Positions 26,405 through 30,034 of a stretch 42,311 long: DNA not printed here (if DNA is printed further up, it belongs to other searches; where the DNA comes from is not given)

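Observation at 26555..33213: Tandem, translationally coupled zinc-ribbon / cyclase / STAND / TPR paralogs that lack the usual HTH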

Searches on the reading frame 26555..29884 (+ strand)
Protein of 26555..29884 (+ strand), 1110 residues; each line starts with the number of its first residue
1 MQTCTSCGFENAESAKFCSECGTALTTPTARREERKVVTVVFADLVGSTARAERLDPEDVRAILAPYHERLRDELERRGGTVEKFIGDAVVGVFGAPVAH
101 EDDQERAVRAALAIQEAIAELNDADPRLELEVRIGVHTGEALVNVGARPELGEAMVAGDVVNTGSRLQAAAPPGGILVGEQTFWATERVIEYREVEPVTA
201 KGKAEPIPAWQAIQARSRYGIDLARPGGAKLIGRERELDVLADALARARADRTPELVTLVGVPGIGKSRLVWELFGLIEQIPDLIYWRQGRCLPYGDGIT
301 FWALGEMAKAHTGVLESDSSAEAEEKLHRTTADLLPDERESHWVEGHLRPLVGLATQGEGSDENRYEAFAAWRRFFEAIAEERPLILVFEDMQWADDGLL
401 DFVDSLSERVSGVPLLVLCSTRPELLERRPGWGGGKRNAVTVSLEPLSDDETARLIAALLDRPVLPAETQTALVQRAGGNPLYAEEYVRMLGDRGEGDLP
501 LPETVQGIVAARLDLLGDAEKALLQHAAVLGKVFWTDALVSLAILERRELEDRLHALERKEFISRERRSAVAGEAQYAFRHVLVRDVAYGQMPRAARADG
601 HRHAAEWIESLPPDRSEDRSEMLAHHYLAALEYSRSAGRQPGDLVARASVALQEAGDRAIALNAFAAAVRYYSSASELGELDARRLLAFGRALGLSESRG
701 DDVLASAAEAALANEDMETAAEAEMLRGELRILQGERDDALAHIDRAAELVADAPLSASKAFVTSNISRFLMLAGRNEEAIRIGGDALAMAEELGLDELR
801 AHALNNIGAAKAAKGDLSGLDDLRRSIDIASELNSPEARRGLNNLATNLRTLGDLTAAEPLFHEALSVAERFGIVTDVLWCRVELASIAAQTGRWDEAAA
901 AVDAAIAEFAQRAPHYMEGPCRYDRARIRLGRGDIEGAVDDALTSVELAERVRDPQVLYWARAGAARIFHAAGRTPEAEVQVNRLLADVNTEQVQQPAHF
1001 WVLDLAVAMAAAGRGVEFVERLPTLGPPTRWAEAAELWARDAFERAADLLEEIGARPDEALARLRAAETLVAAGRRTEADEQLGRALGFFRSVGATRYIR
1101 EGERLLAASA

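Call 6: search_protein_families(library=pfam, proteins=[window:26555-29884:+], max_evalue=0.1)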
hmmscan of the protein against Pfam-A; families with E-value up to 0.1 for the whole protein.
window:26555-29884:+ (1110 aa): 12 families
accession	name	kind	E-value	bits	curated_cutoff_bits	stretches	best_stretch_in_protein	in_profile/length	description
PF13191.12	AAA_16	-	3.4e-22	80.1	32.6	1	230-417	1-166/167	AAA ATPase domain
PF00211.25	Guanylate_cyc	-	1.1e-18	67.9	21.9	1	34-205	5-175/183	Adenylate and Guanylate cyclase catalytic domain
PF13424.12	TPR_12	-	2.2e-16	60.3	30.1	5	841-905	5-71/77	Tetratricopeptide repeat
PF13374.12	TPR_10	-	1.1e-06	28.9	27.5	1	842-871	5-34/42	Tetratricopeptide repeat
PF13240.11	Zn_Ribbon_1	-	4.3e-06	26.8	25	1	4-25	2-23/23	zinc-ribbon domain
PF14559.12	TPR_19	-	6.5e-05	23.6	25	2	852-915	4-60/68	Tetratricopeptide repeat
PF12773.13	DZR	-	0.00031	21.3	27.3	1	4-26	1-23/45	Double zinc ribbon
PF00515.34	TPR_1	-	0.00046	20.3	27.8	0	841-870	3-32/34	Tetratricopeptide repeat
PF07719.23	TPR_2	-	0.0026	18.2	27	0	841-869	3-31/34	Tetratricopeptide repeat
PF13248.11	Zn_ribbon_3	-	0.011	15.6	27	1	1-23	2-24/26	zinc-ribbon domain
PF13671.12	AAA_33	-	0.031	15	27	0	256-275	1-20/143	AAA domain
PF24463.1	DUF7577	-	0.058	13.5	28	1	3-25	4-26/27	Domain of unknown function (DUF7577)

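Call 7: search_protein_families(library=ncbifam, proteins=[window:26555-29884:+], max_evalue=0.1)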
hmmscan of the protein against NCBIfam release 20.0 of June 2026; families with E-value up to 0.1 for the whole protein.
window:26555-29884:+ (1110 aa): 4 families
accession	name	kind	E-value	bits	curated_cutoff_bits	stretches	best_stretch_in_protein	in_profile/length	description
TIGR03903.1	TOMM_kin_cyc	equivalog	2e-69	234.7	705.75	1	29-634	278-888/1267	TOMM system kinase/cyclase fusion protein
NF058673.1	LipAdnlyCyLipJMY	equivalog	1.3e-14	53.7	800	1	31-179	289-415/449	bifunctional lipase/adenylate cyclase LipJ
TIGR02928.1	TIGR02928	subfamily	0.0033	16.4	181.3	1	230-275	16-61/366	orc1/cdc6 family replication initiation protein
NF011149.0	PRK14559.1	equivalog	0.0088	14.8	374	1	1-36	1-36/642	serine/threonine phosphatase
